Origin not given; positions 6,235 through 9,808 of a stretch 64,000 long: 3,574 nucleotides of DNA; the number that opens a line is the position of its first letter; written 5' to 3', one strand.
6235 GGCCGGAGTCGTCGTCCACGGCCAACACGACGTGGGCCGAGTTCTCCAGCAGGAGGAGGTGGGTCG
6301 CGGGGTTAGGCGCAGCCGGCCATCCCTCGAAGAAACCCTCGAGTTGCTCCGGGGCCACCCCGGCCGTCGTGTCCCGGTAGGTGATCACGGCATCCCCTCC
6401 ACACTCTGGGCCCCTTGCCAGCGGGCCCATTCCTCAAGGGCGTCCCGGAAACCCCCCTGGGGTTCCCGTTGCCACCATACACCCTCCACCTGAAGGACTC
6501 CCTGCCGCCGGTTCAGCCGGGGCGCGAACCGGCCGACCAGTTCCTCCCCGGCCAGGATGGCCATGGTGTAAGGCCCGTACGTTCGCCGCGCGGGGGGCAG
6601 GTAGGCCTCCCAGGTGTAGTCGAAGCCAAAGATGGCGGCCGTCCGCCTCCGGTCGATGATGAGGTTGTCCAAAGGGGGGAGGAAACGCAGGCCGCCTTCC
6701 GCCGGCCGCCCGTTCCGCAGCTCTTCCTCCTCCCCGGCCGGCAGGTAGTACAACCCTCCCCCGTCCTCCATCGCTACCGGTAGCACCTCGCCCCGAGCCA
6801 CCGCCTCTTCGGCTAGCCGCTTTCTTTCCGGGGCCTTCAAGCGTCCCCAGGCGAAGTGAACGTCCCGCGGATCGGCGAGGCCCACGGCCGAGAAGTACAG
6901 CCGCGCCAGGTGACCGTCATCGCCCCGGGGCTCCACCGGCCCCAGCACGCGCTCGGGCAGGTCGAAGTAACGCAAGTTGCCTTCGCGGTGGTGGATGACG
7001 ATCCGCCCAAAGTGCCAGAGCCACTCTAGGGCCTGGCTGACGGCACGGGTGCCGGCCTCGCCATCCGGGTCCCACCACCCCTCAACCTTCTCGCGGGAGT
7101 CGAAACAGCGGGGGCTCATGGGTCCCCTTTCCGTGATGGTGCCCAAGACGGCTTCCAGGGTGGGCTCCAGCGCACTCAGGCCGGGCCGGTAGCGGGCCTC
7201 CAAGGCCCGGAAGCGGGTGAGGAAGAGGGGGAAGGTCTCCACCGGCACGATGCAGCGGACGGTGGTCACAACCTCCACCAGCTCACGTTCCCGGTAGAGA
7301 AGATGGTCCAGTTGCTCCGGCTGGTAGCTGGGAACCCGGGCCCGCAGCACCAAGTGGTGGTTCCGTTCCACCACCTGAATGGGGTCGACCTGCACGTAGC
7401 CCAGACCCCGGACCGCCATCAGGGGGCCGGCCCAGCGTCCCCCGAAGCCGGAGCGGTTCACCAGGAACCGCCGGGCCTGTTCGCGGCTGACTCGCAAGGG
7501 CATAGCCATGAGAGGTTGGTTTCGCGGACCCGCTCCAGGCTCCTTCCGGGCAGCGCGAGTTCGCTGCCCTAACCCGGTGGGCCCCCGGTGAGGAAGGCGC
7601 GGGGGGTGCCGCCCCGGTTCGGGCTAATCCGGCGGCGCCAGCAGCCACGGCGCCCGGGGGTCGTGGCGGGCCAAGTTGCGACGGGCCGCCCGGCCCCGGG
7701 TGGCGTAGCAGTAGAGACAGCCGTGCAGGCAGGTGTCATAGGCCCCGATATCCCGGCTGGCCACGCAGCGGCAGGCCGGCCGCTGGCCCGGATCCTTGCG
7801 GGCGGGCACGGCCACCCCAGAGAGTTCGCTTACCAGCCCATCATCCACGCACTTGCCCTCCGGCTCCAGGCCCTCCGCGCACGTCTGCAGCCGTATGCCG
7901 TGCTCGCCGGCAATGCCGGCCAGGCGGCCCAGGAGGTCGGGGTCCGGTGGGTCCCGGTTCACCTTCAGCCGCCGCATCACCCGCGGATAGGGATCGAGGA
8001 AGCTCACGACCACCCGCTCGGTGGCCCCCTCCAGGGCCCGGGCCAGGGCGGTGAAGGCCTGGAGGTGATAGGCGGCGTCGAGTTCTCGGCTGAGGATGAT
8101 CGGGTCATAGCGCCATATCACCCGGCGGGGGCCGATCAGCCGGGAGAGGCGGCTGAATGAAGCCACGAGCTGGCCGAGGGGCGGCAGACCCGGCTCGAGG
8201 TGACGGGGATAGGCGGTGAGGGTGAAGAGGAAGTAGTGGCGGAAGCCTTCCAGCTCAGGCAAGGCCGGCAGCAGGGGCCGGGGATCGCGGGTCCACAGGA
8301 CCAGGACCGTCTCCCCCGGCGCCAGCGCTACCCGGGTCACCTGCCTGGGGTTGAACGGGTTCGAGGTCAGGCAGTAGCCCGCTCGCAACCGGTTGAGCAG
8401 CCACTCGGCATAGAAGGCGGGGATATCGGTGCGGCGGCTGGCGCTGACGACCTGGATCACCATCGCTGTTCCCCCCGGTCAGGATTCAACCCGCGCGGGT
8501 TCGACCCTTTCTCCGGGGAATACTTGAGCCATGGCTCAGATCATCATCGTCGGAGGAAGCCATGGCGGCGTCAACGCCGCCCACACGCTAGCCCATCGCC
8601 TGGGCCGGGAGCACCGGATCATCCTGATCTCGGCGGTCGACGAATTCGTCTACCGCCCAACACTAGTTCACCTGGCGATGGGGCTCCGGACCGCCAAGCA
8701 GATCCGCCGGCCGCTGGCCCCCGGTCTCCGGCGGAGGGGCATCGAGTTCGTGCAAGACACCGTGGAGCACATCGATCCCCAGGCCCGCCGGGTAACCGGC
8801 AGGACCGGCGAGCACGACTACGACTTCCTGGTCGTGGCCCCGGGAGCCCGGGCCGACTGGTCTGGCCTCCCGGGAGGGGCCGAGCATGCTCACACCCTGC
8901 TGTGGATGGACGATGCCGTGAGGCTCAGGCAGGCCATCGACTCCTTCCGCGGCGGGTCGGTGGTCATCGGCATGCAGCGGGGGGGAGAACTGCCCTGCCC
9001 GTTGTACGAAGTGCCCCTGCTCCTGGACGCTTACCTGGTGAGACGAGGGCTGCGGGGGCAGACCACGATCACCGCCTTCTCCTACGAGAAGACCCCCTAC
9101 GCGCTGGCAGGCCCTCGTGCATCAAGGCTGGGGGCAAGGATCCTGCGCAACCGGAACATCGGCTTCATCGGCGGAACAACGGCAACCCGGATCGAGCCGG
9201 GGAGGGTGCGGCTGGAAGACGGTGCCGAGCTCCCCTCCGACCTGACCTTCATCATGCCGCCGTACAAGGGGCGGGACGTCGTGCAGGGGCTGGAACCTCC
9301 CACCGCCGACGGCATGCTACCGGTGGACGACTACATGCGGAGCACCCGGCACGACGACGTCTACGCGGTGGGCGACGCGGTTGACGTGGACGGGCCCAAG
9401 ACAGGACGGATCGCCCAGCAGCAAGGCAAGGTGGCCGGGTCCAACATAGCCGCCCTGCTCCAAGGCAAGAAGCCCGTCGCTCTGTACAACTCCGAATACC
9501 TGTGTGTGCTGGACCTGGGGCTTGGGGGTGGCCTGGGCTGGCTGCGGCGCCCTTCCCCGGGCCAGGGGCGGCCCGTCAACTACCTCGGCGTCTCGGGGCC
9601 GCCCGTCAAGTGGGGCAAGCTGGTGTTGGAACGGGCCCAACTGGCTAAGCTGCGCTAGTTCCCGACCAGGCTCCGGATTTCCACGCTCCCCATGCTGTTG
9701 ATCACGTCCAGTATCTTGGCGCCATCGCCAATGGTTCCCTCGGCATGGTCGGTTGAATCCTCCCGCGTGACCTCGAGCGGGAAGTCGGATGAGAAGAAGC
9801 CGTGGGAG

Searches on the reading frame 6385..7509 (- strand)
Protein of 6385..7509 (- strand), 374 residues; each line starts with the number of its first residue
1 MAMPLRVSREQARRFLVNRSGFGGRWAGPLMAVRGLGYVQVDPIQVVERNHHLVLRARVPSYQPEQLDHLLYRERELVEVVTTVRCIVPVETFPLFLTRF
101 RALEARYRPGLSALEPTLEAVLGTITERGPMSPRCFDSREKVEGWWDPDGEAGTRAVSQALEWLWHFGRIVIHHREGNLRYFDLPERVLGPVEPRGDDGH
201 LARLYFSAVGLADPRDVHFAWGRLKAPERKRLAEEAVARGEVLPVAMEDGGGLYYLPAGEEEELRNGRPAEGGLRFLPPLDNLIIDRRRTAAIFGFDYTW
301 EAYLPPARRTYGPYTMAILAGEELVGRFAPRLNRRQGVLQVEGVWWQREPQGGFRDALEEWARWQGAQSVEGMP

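Call 78: search_protein_families(library=pfam, proteins=[window:6385-7509:-], max_evalue=0.00001)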
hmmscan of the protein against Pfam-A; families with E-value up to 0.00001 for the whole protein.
window:6385-7509:- (374 aa): 1 family
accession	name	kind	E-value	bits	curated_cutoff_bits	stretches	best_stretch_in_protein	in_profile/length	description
PF06224.18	AlkZ-like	-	8.2e-59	200.3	25.9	1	33-364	1-329/329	DNA glycosylase AlkZ-like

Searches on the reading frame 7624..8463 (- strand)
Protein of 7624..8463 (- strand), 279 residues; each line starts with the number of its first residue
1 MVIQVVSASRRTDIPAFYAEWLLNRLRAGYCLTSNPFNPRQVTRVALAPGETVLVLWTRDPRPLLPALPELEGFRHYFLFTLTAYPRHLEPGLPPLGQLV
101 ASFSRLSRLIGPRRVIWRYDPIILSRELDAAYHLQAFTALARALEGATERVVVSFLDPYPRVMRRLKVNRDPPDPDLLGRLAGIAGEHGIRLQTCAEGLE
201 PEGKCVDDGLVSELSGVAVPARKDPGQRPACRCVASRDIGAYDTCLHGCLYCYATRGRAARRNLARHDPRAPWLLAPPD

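Call 78: search_protein_families(library=pfam, proteins=[window:7624-8463:-], max_evalue=0.00001)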
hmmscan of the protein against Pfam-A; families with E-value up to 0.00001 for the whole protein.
window:7624-8463:- (279 aa): 1 family
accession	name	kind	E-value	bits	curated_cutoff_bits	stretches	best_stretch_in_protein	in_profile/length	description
PF08902.16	DUF1848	-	7.5e-86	288.6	30.5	1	5-254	1-262/262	Domain of unknown function (DUF1848)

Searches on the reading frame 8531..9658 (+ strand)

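Call 78: search_protein_families(library=pfam, proteins=[window:8531-9658:+], max_evalue=0.00001)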
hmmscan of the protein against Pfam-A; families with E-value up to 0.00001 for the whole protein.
window:8531-9658:+ (375 aa): 1 family
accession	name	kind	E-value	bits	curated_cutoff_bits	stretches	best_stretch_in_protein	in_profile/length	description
PF07992.20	Pyr_redox_2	-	2.5e-23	83.4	26.1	1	3-299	2-291/291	Pyridine nucleotide-disulphide oxidoreductase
